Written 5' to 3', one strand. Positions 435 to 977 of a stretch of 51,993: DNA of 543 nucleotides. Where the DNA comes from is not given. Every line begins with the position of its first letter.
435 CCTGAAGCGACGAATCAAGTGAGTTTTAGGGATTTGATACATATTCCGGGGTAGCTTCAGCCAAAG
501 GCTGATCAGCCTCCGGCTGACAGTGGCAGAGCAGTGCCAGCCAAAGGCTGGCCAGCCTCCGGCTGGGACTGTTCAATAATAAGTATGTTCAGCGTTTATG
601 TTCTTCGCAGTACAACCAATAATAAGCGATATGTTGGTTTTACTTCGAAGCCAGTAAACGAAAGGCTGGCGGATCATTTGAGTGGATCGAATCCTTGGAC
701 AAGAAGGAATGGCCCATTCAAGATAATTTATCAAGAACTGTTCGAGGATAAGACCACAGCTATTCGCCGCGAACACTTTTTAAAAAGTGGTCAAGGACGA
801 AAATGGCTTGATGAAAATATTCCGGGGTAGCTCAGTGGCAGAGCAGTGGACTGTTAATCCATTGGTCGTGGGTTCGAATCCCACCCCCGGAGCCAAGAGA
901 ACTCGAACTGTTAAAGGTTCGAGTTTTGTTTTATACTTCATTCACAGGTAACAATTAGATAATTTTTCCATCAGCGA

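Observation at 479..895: GIY-YIG gene flanked by a decayed tRNA-Asn 5' half and an intact tRNA-Asn, with its stop codon inside the tRNA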

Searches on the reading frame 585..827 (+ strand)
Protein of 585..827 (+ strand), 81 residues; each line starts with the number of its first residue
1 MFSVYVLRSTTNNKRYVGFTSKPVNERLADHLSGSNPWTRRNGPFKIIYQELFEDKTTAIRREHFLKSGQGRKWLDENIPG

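Call 8: search_protein_families(library=ncbifam, proteins=[window:585-827:+], max_evalue=0.01)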
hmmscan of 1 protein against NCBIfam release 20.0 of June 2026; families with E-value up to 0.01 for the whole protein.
window:585-827:+ (81 aa): 1 family
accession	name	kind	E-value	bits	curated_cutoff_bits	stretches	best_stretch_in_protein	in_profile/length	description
TIGR01453.1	grpIintron_endo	subfamily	0.0048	16.9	56.05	1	3-36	3-35/215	group I intron endonuclease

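Call 11: find_homologous_proteins(query=window:585-827:+)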
Query window:585-827:+ (81 aa): 60 proteins with E <= 0.001 among 60 candidates.
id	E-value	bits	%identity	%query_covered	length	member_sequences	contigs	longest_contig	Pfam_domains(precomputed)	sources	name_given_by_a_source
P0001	7.1e-49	181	100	100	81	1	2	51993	PF01541.31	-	-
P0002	1.2e-37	145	79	100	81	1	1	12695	PF01541.31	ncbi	-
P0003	7.9e-37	143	78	100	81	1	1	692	PF01541.31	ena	-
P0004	3.2e-36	141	78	100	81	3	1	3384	PF01541.31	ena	-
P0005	8.3e-36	140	78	100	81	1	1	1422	PF01541.31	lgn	-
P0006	3.4e-35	138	77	100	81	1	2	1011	PF01541.31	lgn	-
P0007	8.1e-35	136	74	100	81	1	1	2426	PF01541.31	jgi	-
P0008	3.7e-32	128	76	99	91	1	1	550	PF01541.31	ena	-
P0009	2.5e-31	125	70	100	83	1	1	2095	PF01541.31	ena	-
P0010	7.8e-31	124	71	99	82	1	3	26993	PF01541.31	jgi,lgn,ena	jgi:putative endonuclease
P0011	8.5e-31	124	69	100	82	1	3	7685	PF01541.31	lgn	-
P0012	8.6e-31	124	71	99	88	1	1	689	PF01541.31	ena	-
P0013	1.6e-30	123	67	100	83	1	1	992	PF01541.31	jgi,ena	-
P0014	3.6e-30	122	69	100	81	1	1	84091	PF01541.31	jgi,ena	-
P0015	6.6e-30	121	66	99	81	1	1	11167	PF01541.31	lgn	-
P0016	7.1e-30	121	68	100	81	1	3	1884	PF01541.31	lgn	-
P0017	1.6e-29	120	73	99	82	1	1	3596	PF01541.31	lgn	-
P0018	6.5e-29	118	69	99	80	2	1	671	PF01541.31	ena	-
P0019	1.1e-28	117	67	98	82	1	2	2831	PF01541.31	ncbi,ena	-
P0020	1.4e-28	116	72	98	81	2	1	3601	PF01541.31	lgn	-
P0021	2.3e-28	116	68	100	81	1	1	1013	PF01541.31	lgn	-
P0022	3.1e-28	115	69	99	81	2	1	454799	PF01541.31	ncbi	-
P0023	3.7e-28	115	68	98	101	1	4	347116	PF01541.31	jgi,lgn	-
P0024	4.9e-28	115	68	96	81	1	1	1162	PF01541.31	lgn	-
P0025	5.3e-28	115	68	98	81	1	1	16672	PF01541.31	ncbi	-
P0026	3.9e-27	112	64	99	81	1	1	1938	PF01541.31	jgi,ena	-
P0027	5.2e-27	112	66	99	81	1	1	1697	PF01541.31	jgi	jgi:putative endonuclease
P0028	5.9e-27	111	69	99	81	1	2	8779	PF01541.31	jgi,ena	-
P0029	1.2e-26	110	66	99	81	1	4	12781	PF01541.31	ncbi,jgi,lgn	jgi:putative endonuclease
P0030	1.0e-25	107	64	99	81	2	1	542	PF01541.31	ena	-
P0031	1.1e-25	107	64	99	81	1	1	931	PF01541.31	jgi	-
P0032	5.6e-25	105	61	99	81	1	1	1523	PF01541.31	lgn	-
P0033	7.7e-25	105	67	98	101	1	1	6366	PF01541.31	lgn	-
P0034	1.3e-24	104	62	98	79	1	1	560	PF01541.31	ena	-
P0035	2.2e-24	103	67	100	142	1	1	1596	PF01541.31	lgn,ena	-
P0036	1.3e-23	101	60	99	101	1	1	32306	PF01541.31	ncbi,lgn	-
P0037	1.7e-23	100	64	99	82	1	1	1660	PF01541.31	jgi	jgi:putative endonuclease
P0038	2.9e-23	100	65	98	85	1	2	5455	PF01541.31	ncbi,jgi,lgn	jgi:putative endonuclease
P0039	4.0e-23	99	60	99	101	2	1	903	PF01541.31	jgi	-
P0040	4.1e-23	99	63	99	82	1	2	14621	PF01541.31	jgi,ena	-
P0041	5.4e-23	99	59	100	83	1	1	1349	PF01541.31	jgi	jgi:putative endonuclease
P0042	1.0e-22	98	66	94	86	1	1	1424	PF01541.31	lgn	-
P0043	5.7e-22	95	60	99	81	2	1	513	PF01541.31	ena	-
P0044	2.2e-20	90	56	100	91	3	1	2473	PF01541.31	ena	-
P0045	2.3e-20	90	54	100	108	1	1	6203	PF01541.31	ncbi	ncbi:MAG: GIY-YIG nuclease family protein [Chloroflexota bacterium]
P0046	2.5e-19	87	55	91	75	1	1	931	PF01541.31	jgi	jgi:putative endonuclease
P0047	4.3e-19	86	54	99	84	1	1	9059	PF01541.31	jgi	-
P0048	1.2e-17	82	52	99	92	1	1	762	PF01541.31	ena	-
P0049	1.3e-17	82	61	81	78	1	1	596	PF01541.31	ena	-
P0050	2.3e-17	81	63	79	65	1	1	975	PF01541.31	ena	-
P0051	3.3e-17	80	60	78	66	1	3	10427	PF01541.31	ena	-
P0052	2.3e-16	78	57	95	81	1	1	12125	PF01541.31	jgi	-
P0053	2.9e-16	77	53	93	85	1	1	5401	PF01541.31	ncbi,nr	ncbi:MAG TPA: GIY-YIG nuclease family protein [Dehalococcoidia bacterium]|nr:GIY-YIG nuclease family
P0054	2.6e-15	74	47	98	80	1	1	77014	PF01541.31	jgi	jgi:predicted GIY-YIG superfamily endonuclease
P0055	7.0e-13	67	48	95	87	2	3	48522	PF01541.31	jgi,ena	-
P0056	7.4e-13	66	54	94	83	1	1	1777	PF01541.31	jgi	jgi:putative endonuclease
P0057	2.0e-11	62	47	100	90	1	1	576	PF01541.31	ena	-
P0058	4.3e-9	54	47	95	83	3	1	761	PF01541.31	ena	-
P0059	3.2e-7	48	45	93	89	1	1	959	PF01541.31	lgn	-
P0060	1.3e-6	47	46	94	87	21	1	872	PF01541.31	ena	-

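Call 14: find_related_loci(query=A1, collection=genome_contigs, flank=2500)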
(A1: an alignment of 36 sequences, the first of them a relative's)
Query A1 (81 aa) in genome_contigs; peptide patterns used: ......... (x = any residue, [..] = any of these).
482 stretches matched a pattern; 422 encode a relative of the query (tblastn E <= 1e-3); the best 80 are kept; 80 distinct loci.
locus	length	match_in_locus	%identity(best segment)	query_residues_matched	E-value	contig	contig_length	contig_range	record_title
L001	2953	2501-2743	79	1-81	6e-43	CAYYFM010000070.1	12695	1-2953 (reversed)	MAG TPA_asm: uncultured Gammaproteobacteria bacterium isolate binchicken_co203_597 genome assembly, contig: k141_4168738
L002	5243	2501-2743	75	1-81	4e-39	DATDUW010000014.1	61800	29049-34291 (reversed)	MAG TPA_asm: Patescibacteria group bacterium isolate SMAG_U8068 k141_180860, whole genome shotgun sequence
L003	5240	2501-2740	69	2-81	1e-35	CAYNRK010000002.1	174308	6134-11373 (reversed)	MAG TPA_asm: uncultured Gammaproteobacteria bacterium isolate SRP077602_co8_262 genome assembly, contig: NODE_48_length_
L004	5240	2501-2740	66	2-81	3e-35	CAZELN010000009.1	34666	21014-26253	MAG TPA_asm: uncultured Gammaproteobacteria bacterium isolate binchicken_co368_97 genome assembly, contig: NODE_712_leng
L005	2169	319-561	68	1-81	2e-34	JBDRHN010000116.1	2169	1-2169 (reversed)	MAG: bacterium isolate MEGAHIT-group-1.518 k141_12321769, whole genome shotgun sequence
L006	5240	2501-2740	64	2-81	1e-33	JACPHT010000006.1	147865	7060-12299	MAG: Candidatus Uhrbacteria bacterium isolate NC_groundwater_421_Ag_B-0.1um_41_26 GD18-4_B1_scaffold_484673, whole genom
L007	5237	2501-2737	68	1-79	8e-34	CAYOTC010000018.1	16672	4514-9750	MAG TPA_asm: uncultured Bdellovibrionales bacterium isolate SRP192927_co6_68 genome assembly, contig: NODE_7879_length_1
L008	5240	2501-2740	69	1-80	1e-33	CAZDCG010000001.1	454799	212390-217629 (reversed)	MAG TPA_asm: uncultured Gammaproteobacteria bacterium isolate SRP263527_co2_164 genome assembly, contig: NODE_4_length_4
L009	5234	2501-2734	65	2-79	4e-33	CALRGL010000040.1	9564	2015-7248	MAG: Candidatus Uhrbacteria bacterium RIFOXYB12_FULL_58_10 isolate ZH-bin-156 genome assembly, contig: ZH-15May19-c21108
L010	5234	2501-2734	69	1-78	6e-33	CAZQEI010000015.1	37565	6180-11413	MAG TPA_asm: uncultured Gammaproteobacteria bacterium isolate SRP272421_co2_478 genome assembly, contig: NODE_2193_lengt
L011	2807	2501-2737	65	1-79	1e-32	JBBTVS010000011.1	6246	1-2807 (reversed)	MAG: Patescibacteria group bacterium isolate H43-bin186_1 H43_bin186_1_000000000011, whole genome shotgun sequence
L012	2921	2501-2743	65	1-81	1e-32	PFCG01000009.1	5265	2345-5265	MAG: Candidatus Moranbacteria bacterium CG10_big_fil_rev_8_21_14_0_10_35_21 CG10_8_21_14_0.10_scaffold_18695_c, whole ge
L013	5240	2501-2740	65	1-80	3e-32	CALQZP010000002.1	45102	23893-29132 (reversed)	MAG: Candidatus Nomurabacteria bacterium isolate MaH-04nov19-71 genome assembly, contig: MaH-04nov19-C1735, whole genome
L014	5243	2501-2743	68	1-81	4e-32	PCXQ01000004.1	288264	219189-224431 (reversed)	MAG: Candidatus Yanofskybacteria bacterium CG10_big_fil_rev_8_21_14_0_10_36_16 CG10_8_21_14_0.10_scaffold_2_c, whole gen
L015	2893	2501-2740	66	1-80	6e-32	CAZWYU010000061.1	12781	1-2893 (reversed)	MAG TPA_asm: uncultured Candidatus Saccharibacteria bacterium isolate SRP067234_co1_81 genome assembly, contig: k99_4848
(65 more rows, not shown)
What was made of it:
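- The motif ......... matched 482 stretches in the GTDB species genomes, and 422 were confirmed as relatives (call 14).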

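Call 28: search_solved_structures(query=A1, max_evalue=1, show_alignments=2)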
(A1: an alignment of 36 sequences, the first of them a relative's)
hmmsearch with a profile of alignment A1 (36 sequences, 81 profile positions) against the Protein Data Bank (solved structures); distinct sequences matched with E-value up to 1: 7.
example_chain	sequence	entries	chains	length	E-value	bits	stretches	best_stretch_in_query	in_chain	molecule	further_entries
1zg2_A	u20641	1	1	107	3.6e-08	36.9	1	3-67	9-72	Hypothetical UPF0213 protein BH0048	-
1ywl_A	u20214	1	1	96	1.1e-07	35.5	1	4-67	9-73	Hypothetical UPF0213 protein EF2693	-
6seh_C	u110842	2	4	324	0.011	19.4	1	2-33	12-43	Structure-specific endonuclease subunit SLX1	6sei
7cq2_A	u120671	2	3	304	0.019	18.6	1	2-71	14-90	Structure-specific endonuclease subunit SLX1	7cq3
7cq4_A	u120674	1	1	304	0.13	16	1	2-71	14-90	Structure-specific endonuclease subunit SLX1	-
1mk0_A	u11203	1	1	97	0.43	14.3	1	4-37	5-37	Intron-associated endonuclease 1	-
4xlg_A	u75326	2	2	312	0.65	13.7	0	2-36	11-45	Structure-specific endonuclease subunit SLX1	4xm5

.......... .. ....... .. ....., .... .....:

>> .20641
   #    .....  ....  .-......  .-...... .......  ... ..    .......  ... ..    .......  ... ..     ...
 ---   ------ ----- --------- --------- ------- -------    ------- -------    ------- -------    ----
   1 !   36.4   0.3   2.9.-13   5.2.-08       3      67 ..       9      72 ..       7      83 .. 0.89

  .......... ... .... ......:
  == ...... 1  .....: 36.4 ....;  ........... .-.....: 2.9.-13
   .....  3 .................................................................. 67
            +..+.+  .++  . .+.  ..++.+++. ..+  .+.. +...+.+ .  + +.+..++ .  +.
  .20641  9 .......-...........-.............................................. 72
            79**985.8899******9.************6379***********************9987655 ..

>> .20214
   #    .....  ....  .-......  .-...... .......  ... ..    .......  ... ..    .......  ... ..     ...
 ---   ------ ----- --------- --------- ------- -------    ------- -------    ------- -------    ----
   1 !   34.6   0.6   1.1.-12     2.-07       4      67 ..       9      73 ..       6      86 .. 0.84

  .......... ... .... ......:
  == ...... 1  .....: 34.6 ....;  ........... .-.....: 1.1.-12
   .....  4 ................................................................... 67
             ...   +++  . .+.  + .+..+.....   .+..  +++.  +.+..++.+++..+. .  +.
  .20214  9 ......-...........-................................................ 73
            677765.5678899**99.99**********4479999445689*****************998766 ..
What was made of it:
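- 585..830 (+): 81-aa stand-alone GIY-YIG nuclease gene (UPF0213/SLX1-like); its stop codon TAG is tRNA nt 8-10. PDB sequence hits 1zg2, 1ywl and SLX1, call 28.
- On UPF0213 (YhbQ) / SLX1-like subgroup: Sequence search gives 1zg2 at E = 4e-8, 1ywl at 1e-7, SLX1 at 0.01-0.02 and I-TevI at 0.4 (call 28).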

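Call 62: find_encoding_contigs(protein=P0004, flank=3000, max_places=3)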
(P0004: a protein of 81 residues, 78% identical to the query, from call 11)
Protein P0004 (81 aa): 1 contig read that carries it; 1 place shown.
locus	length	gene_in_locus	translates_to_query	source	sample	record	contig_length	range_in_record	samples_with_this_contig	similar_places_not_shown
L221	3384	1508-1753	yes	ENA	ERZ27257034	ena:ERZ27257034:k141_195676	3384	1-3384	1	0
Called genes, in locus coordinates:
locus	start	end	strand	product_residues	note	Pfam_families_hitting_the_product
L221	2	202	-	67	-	?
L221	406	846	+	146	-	-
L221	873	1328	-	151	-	-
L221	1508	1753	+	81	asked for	PF01541:GIY-YIG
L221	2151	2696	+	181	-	PF00300:His_Phos_1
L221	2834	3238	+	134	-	PF00903:Glyoxalase, PF18029:Glyoxalase_6 (weak)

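Call 63: find_encoding_contigs(protein=P0007, flank=3000, max_places=3)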
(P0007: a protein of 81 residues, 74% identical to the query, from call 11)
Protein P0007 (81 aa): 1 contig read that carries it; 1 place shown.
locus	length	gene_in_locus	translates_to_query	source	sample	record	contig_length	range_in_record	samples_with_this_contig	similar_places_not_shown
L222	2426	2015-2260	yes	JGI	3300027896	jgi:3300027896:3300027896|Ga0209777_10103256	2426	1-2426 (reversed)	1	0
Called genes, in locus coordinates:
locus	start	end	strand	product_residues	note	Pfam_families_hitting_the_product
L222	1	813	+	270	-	?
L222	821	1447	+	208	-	-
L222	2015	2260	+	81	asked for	PF01541:GIY-YIG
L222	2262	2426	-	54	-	?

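Call 64: find_encoding_contigs(protein=P0005, flank=3000, max_places=3)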
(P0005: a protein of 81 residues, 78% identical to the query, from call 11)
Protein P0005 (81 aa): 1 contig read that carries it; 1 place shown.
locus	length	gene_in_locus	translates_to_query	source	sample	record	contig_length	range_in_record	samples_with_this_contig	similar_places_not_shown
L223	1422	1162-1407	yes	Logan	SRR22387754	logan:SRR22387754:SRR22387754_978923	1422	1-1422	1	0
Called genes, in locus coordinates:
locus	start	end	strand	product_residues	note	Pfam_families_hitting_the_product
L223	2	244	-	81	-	?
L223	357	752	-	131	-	PF00856:SET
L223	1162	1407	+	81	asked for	PF01541:GIY-YIG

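Call 66: predict_structure(alignment_id=A1)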
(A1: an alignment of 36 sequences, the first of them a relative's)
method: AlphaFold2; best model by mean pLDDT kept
length: 81 residues; sequences in the alignment: 36
mean_pLDDT: 94.9   pTM: 0.82
mean pLDDT of the five models: 94.9, 94.2, 93.9, 93.7, 92.5
residues with pLDDT >= 90: 76; 70-90: 4; 50-70: 1; < 50: 0
segments of 3 or more residues with pLDDT < 50: none
pLDDT, mean of each block of 10 residues (from residue 1): 96 95 96 92 95 98 98 93 61
secondary structure, 60 per line:
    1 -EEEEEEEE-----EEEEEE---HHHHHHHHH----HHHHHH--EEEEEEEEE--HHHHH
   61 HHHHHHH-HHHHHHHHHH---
elements in order: E2-9 E15-20 H24-32 H37-42 E45-53 H56-67 H69-78
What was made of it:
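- On GIY-YIG nuclease superfamily (PF01541): The AlphaFold2 model has pLDDT 94.9 (call 66).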

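Call 70: fold_search(model_id=the predicted structure, library=pdb)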
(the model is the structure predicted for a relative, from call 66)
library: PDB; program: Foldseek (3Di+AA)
matches with E <= 10: 242; with E <= 0.001: 1
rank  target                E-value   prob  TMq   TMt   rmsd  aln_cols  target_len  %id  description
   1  1zg2_MODEL_1_A        2.0e-04  1.00  0.57  0.50   7.5        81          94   31  Solution NMR structure of the UPF0213 protein BH0048 from Bacillus halodurans. Northeast Structural Genomics t (released 2005-06-21)
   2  7cq2_A                1.4e-02  1.00  0.68  0.22   5.1        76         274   28  Crystal structure of Slx1-Slx4 (released 2021-06-16)
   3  4xlg_A                1.9e-02  1.00  0.61  0.21   2.8        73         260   23  C. glabrata Slx1 in complex with Slx4CCD. (released 2015-03-25)
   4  6seh_C                3.2e-02  1.00  0.63  0.23   2.9        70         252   26  Recognition and processing of branched DNA substrates by Slx1-Slx4 nuclease (released 2019-09-25)
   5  1ln0_A                7.3e-02  0.91  0.55  0.50   4.0        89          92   22  Structure of the Catalytic Domain of Homing Endonuclease I-TevI (released 2002-10-30)
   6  7qoh_h                1.5e-01  0.85  0.46  0.50   3.4        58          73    9  Unique vertex of the phicrAss001 virion with C5 symmetry imposed (released 2023-03-29)
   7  1mk0                  2.3e-01  0.57  0.50  0.43   4.8        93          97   24  catalytic domain of intron endonuclease I-TevI, E75A mutant (released 2002-10-30)
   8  1ln0_B                3.0e-01  0.63  0.53  0.47   4.0        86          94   23  Structure of the Catalytic Domain of Homing Endonuclease I-TevI (released 2002-10-30)
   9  5lzt_ii               3.0e-01  0.41  0.45  0.11  12.9        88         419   15  Structure of the mammalian ribosomal termination complex with eRF1 and eRF3. (released 2016-11-30)
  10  5lzu_ii               3.9e-01  0.38  0.45  0.11  13.2        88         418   15  Structure of the mammalian ribosomal termination complex with accommodated eRF1 (released 2016-11-30)
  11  7qoh_g                4.4e-01  0.47  0.39  0.39   3.3        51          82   12  Unique vertex of the phicrAss001 virion with C5 symmetry imposed (released 2023-03-29)
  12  5mrc_d                4.4e-01  0.44  0.45  0.19   7.8        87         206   14  Structure of the yeast mitochondrial ribosome - Class A (released 2017-02-15)
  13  5lzv_ii               4.7e-01  0.35  0.45  0.11  12.3        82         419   15  Structure of the mammalian ribosomal termination complex with accommodated eRF1(AAQ) and ABCE1. (released 2016-11-30)
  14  3j6b_d                6.0e-01  0.38  0.46  0.20   8.0        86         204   12  Structure of the yeast mitochondrial large ribosomal subunit (released 2014-04-09)
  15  1wz7_C                6.8e-01  0.11  0.28  0.25  12.9        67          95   12  Crystal structure of enhancer of rudimentary homologue (ERH) (released 2005-05-03)
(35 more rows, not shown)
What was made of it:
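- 585..830 (+): AlphaFold2 pLDDT 94.9 and Foldseek matches, calls 66 and 70.
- On GIY-YIG nuclease superfamily (PF01541): The Foldseek top hits are 1zg2, SLX1 (7cq2, 4xlg, 6seh) and I-TevI 1ln0 (call 70).
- On UPF0213 (YhbQ) / SLX1-like subgroup: The fold search gives the same order (call 70).
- I-TevI is weaker (calls 28, 70). The protein is closest to structure-specific SLX1/UPF0213 nucleases (calls 28, 70).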

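Call 72: search_protein_families(library=pfam, proteins=[window:585-827:+], max_evalue=0.01)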
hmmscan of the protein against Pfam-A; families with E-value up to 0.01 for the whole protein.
window:585-827:+ (81 aa): 1 family
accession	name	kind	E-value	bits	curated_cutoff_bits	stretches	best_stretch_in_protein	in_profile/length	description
PF01541.30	GIY-YIG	-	9.9e-15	55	22.6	1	2-68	2-70/78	GIY-YIG catalytic domain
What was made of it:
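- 585..830 (+): Pfam, call 72.
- On GIY-YIG nuclease superfamily (PF01541): 55 bits against a cut-off of 22.6 (call 72).
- On Homing endonuclease genes (free-standing): The 81 aa are fully taken up by the catalytic domain (calls 66, 72).
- Checked: ORF 585-830 is 81 aa. It scores 55 bits against Pfam GIY-YIG PF01541, against a cut-off of 22.6 (call 72).
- Pfam GIY-YIG (call 72).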

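Call 73: search_protein_families(library=phrogs, proteins=[window:585-827:+], max_evalue=0.001)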
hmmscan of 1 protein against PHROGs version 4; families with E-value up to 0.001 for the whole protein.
window:585-827:+ (81 aa): 1 family
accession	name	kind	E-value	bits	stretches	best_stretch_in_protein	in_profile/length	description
phrog_314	-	DNA, RNA and nucleotide metabolism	9.6e-06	25.8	1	1-66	178-249/574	homing endonuclease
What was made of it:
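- Tried and rejected: Phage origin: only a weak PHROG 'homing endonuclease' hit (call 73).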

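Call 74: search_protein_families(library=padloc, proteins=[window:585-827:+], max_evalue=0.001)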
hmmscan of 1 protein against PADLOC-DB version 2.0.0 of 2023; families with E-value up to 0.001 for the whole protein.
window:585-827:+ (81 aa): 0 families
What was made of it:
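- The protein has no hit in PADLOC (call 74).
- Tried and rejected: Anti-phage defence gene: no PADLOC hit (call 74).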
